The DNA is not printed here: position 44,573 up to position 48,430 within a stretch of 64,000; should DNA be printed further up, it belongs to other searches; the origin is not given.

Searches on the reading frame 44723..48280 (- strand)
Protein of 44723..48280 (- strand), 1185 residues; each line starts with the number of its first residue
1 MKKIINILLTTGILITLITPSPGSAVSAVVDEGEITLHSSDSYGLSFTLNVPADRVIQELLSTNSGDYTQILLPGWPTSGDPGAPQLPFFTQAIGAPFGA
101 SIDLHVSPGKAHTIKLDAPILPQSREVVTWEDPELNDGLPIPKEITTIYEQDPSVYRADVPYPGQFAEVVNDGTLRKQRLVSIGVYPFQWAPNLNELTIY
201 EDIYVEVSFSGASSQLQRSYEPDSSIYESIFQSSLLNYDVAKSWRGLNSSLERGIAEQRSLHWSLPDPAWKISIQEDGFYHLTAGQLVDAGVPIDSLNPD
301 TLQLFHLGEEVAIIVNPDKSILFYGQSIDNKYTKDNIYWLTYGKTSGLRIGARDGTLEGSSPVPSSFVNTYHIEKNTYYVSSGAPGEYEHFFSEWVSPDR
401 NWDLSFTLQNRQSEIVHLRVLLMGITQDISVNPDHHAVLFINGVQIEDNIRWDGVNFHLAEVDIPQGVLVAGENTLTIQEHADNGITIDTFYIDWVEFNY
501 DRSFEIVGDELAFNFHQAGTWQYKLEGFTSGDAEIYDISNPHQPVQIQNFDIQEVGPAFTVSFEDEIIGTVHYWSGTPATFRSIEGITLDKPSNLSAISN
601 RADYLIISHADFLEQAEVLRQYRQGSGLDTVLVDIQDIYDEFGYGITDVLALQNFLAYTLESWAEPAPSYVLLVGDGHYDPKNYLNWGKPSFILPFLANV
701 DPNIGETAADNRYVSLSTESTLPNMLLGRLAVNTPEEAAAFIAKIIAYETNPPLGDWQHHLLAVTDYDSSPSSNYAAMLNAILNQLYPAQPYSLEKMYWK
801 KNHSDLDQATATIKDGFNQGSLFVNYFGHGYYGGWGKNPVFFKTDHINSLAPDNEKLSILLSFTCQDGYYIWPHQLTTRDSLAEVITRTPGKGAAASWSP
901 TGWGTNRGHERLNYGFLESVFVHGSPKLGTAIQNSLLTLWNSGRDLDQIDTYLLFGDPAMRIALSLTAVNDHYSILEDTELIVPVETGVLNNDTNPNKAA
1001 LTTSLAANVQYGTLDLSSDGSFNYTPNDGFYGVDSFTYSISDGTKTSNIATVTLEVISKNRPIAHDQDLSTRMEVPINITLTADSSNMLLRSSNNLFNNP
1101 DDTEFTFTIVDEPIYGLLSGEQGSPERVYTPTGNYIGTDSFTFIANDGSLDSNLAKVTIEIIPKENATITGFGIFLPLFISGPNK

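Call 3: search_protein_families(library=pfam, proteins=[window:44723-48280:-], max_evalue=0.01)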
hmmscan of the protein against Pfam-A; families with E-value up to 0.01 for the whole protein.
window:44723-48280:- (1185 aa): 6 families
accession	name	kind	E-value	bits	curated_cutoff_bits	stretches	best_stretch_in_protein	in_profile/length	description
PF01364.23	Peptidase_C25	-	5.9e-73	246.7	23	1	604-962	1-374/374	Peptidase family C25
PF17963.7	Big_9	-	1.4e-25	90.4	23.6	2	967-1054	5-88/89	Bacterial Ig domain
PF17892.7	Cadherin_5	-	2.4e-15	56.6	26.5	1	973-1056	14-97/98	Cadherin-like domain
PF08126.16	Propeptide_C25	-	2.6e-15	56.5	22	1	66-240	41-200/205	Propeptide_C25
PF17803.7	Cadherin_4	-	3.1e-11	44.1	25.1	1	967-1024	15-71/71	Bacterial cadherin-like domain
PF14683.12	CBM-like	-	6.5e-08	33.1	27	1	366-496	31-158/160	Polysaccharide lyase family 4, domain III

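Call 4: search_protein_families(library=ncbifam, proteins=[window:44723-48280:-], max_evalue=0.01)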
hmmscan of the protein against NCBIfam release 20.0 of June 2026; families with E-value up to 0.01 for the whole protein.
window:44723-48280:- (1185 aa): 4 families
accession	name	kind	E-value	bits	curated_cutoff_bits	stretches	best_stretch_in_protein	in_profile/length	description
NF033707.1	T9SS_sortase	equivalog_domain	6.3e-74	249.3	420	1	270-966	8-736/1095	type IX secretion system sortase PorU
NF052324.1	PorU_rel_Nterm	equivalog_domain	2e-58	198.3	450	1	270-963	33-766/879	putative type IX secretion system sortase PorU2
NF012211.1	tand_rpt_95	domain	1.6e-19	69.7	90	2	975-1064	2-93/98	tandem-95 repeat protein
NF045619.1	adhes_GNV_Cterm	subfamily_domain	3e-07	30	180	1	1008-1111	150-257/458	BapA/Bap/LapF family large adhesin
